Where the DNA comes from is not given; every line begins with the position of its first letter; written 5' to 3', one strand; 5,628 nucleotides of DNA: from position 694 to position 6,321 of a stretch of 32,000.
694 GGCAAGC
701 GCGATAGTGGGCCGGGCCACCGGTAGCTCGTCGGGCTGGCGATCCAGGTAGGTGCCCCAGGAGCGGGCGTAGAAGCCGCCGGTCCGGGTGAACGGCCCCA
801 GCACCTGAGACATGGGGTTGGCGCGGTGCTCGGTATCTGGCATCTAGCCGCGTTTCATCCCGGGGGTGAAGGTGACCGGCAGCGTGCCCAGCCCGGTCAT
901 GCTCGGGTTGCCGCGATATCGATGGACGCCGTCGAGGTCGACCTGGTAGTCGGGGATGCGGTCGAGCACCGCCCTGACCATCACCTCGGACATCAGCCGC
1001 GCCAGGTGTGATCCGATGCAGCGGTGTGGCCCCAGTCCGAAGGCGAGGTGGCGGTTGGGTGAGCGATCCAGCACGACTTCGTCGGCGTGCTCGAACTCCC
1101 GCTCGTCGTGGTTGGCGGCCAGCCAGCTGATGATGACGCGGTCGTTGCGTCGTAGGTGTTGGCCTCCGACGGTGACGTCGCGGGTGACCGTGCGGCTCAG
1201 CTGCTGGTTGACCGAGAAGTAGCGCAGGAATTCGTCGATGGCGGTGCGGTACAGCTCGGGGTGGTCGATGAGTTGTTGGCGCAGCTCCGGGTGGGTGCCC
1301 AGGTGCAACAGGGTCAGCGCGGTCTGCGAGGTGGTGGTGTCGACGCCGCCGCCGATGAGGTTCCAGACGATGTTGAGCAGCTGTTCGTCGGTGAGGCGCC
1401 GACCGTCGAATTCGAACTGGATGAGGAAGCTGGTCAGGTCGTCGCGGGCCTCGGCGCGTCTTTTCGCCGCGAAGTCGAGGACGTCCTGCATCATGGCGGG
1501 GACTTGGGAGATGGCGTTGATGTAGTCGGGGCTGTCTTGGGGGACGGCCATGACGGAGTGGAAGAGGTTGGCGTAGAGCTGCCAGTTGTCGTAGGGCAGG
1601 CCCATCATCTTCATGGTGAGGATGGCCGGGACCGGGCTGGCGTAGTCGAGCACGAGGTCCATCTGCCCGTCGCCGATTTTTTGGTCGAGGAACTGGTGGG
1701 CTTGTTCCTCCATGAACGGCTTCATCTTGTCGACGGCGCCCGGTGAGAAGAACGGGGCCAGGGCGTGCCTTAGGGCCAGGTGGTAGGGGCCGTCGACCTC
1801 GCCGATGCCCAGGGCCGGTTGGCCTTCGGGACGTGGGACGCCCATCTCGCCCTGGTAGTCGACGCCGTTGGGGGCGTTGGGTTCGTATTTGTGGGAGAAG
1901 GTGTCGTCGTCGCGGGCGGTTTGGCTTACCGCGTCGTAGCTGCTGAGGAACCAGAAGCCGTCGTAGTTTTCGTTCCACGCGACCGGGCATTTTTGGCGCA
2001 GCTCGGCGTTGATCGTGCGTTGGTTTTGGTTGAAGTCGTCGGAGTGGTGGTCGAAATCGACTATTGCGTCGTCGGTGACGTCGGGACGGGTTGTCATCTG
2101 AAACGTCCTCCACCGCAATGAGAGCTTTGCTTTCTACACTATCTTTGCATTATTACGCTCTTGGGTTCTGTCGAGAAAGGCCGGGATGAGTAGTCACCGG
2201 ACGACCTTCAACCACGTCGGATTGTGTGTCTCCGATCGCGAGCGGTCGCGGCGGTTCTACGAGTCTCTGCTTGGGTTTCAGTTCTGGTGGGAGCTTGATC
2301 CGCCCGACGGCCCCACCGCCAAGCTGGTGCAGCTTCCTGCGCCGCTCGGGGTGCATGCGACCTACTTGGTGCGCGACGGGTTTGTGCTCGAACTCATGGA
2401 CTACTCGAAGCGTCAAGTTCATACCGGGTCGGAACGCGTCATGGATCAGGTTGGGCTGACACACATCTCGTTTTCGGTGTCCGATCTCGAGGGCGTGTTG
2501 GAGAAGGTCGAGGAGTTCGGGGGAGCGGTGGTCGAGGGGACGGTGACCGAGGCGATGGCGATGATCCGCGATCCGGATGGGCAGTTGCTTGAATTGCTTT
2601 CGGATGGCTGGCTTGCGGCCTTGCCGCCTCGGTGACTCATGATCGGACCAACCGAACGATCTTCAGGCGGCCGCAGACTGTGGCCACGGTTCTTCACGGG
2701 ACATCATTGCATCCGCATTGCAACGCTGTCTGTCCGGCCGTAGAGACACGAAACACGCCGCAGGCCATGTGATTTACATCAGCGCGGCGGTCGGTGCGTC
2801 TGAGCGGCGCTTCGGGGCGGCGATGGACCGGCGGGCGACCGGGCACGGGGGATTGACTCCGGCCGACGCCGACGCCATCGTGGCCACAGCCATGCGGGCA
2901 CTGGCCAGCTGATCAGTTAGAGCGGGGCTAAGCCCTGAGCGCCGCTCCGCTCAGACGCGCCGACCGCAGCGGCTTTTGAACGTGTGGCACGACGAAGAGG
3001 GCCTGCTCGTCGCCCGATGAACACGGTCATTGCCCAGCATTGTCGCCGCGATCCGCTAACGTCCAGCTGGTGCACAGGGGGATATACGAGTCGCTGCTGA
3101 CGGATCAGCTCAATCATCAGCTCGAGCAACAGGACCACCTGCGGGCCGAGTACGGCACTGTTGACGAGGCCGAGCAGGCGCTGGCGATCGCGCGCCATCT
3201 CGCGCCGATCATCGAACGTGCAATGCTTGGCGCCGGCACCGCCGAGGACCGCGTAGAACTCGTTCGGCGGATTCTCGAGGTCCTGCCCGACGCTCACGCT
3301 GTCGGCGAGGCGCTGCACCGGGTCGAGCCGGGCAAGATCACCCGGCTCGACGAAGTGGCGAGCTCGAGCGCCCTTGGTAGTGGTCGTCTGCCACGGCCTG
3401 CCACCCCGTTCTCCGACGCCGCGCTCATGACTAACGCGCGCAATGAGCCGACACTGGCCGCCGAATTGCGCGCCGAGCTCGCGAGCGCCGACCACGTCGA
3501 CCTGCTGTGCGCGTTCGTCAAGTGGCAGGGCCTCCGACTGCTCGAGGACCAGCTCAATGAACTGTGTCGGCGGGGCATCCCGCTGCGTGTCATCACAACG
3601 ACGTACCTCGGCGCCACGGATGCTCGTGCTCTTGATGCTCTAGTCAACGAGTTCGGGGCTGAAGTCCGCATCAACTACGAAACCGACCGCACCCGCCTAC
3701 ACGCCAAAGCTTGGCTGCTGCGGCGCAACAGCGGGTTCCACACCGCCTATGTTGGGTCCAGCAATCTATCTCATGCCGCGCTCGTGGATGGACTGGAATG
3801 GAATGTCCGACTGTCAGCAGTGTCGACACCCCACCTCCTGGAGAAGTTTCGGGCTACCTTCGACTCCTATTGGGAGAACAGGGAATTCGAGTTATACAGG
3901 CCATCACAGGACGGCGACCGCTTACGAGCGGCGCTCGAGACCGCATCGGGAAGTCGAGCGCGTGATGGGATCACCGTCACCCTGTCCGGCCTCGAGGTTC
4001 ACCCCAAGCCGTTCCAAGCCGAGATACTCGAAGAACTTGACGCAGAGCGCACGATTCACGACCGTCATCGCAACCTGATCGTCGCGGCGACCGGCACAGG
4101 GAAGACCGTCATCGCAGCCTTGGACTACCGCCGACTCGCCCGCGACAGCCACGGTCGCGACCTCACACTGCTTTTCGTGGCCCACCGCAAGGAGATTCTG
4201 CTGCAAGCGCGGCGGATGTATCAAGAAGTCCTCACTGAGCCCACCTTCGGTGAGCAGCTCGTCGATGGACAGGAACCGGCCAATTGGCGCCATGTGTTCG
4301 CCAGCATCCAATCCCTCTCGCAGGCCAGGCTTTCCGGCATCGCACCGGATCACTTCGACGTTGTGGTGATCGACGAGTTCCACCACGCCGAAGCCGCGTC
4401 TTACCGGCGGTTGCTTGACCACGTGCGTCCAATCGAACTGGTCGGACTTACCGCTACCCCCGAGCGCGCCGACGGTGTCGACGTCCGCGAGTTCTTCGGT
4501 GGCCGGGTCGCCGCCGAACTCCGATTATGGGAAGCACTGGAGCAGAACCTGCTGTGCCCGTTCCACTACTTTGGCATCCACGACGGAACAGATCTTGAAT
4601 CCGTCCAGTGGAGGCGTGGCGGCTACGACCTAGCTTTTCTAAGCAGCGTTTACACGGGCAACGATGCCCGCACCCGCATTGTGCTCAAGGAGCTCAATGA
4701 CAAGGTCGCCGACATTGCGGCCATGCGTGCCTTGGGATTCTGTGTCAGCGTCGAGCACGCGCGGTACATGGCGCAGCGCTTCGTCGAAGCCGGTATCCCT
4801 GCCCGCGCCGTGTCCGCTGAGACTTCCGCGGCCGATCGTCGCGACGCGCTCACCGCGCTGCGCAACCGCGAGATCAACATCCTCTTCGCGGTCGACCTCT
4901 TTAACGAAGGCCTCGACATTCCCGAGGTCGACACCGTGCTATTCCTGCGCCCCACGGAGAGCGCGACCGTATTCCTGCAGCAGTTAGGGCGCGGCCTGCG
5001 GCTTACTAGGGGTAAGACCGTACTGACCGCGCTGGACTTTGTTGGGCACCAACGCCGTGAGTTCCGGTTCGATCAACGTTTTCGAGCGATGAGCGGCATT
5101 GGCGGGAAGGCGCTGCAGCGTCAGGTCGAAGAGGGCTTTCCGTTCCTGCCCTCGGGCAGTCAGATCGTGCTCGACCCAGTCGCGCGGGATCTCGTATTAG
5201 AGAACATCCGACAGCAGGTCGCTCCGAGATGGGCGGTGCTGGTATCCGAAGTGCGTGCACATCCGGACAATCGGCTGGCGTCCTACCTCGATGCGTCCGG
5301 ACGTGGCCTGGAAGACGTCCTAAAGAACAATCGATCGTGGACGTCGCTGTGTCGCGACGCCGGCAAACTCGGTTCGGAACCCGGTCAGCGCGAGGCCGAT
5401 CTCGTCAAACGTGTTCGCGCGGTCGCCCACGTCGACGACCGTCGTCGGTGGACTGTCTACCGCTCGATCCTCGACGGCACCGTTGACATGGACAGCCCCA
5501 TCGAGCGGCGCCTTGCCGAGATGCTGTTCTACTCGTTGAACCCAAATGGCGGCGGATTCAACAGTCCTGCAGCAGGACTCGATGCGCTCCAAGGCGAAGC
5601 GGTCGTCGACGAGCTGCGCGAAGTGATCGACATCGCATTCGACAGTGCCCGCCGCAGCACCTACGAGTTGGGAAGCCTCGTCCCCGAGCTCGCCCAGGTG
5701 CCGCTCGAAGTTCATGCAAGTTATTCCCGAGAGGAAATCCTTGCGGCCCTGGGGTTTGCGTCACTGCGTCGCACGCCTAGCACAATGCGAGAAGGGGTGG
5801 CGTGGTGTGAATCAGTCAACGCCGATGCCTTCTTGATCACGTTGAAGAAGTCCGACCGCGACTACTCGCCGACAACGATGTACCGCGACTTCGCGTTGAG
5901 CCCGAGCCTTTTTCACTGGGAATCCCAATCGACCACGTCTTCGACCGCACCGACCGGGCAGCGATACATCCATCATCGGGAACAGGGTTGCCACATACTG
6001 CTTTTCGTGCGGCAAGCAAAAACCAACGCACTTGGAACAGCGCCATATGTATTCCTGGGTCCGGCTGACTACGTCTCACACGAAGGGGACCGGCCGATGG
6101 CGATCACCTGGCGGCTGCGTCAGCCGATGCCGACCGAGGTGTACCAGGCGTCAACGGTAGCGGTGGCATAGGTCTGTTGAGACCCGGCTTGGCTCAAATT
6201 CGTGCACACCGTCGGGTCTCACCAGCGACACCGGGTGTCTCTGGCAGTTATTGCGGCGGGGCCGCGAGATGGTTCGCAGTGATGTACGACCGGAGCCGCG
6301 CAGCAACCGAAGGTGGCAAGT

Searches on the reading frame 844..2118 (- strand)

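Call 33: search_protein_families(library=padloc, proteins=[window:844-2118:-], max_evalue=0.00001)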
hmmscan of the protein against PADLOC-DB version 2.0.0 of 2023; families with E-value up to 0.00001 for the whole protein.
window:844-2118:- (424 aa): 0 families

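Call 79: search_protein_families(library=pfam, proteins=[window:844-2118:-], max_evalue=0.001)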
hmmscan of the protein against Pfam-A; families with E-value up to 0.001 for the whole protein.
window:844-2118:- (424 aa): 1 family
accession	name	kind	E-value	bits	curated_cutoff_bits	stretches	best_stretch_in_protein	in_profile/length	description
PF00067.27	p450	-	3.5e-28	99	22.8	1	206-387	216-431/462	Cytochrome P450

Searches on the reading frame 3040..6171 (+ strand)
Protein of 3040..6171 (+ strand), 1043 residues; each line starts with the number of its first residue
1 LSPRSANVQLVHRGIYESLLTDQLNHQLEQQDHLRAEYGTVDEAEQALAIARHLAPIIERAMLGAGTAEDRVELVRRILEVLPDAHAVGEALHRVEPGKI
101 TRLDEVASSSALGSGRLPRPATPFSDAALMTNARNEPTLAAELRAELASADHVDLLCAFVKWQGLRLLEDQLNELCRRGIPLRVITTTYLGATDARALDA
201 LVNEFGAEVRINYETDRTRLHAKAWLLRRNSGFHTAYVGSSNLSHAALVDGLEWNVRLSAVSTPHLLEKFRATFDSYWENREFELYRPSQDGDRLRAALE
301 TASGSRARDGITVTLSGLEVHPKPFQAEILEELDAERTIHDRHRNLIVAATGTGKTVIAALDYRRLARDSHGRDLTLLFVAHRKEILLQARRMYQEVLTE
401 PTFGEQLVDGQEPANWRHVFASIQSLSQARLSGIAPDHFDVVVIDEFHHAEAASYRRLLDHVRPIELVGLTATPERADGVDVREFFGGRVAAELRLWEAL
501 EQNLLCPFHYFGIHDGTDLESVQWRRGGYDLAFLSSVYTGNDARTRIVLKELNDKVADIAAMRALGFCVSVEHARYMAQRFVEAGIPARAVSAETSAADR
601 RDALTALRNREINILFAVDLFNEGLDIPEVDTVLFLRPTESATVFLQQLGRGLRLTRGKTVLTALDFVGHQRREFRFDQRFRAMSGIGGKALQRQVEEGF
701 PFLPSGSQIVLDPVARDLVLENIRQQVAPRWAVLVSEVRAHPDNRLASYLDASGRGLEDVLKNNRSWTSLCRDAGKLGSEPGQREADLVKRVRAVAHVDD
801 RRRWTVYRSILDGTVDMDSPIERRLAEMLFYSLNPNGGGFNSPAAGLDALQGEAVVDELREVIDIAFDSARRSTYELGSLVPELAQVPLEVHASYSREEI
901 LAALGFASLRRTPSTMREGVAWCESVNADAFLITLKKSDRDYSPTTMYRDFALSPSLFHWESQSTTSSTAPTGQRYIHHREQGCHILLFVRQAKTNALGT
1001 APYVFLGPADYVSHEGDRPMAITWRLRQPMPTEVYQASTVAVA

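Call 32: search_protein_families(library=pfam, proteins=[window:3040-6171:+], max_evalue=0.001)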
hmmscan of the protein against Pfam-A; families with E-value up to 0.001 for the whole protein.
window:3040-6171:+ (1043 aa): 7 families
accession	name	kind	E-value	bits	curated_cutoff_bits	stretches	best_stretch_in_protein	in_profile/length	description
PF04851.21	ResIII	-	5.5e-33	114.6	22.5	1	320-476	2-164/164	Type III restriction enzyme, res subunit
PF11907.13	DUF3427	-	5.8e-22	78.7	27.7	1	851-1036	95-277/280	Domain of unknown function (DUF3427)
PF00271.37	Helicase_C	-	6.2e-14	52.6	23.5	1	563-655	17-109/110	Helicase conserved C-terminal domain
PF13091.12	PLDc_2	-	3.1e-08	34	27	1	169-278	26-132/132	PLD-like domain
PF00270.35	DEAD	-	1.7e-07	31.6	26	1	325-475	3-161/167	DEAD/DEAH box helicase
PF18766.7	SWI2_SNF2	-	2.9e-07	30.8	26.7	1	335-513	15-193/221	SWI2/SNF2 ATPase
PF13401.12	AAA_22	-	0.00027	21.7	27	0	346-460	9-106/130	AAA domain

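Call 33: search_protein_families(library=padloc, proteins=[window:3040-6171:+], max_evalue=0.00001)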
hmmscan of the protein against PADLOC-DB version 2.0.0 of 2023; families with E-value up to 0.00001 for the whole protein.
window:3040-6171:+ (1043 aa): 12 families
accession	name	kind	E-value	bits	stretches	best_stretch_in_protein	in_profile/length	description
PDLC03659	mREase_IV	-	0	1096.5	1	118-1039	15-940/945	Type IV methyl-directed restriction enzyme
PDLC03658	mREase_IV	-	3.7e-78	261.2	1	128-674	30-564/953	Type IV methyl-directed restriction enzyme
PDLC02707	PbeA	-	4.7e-31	106.1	1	192-672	106-634/672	PbeA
PDLC02704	PbeA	-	1.6e-24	84.4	2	579-671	555-647/682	PbeA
PDLC03049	REase_I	-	8.9e-18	61.7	1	340-681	185-550/807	Type I restriction enzyme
PDLC03047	REase_I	-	1.2e-15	54.4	1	325-487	347-504/1107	Type I restriction enzyme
PDLC02706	PbeA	-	3.1e-12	43.9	1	596-668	600-672/722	PbeA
PDLC02705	PbeA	-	9.6e-10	35.2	0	561-668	525-633/691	PbeA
PDLC02703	PbeA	-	4.1e-08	30.3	0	597-672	541-618/626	PbeA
PDLC02860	DpdF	-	3e-07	27.5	1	567-654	120-208/547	DpdF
PDLC03829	ZacB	-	2.4e-06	24.7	1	213-315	290-396/586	-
PDLC03597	REase_MTase_IIG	-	9.2e-06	21.4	0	588-660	521-600/1646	Type IIG restriction enzyme-methyltransferase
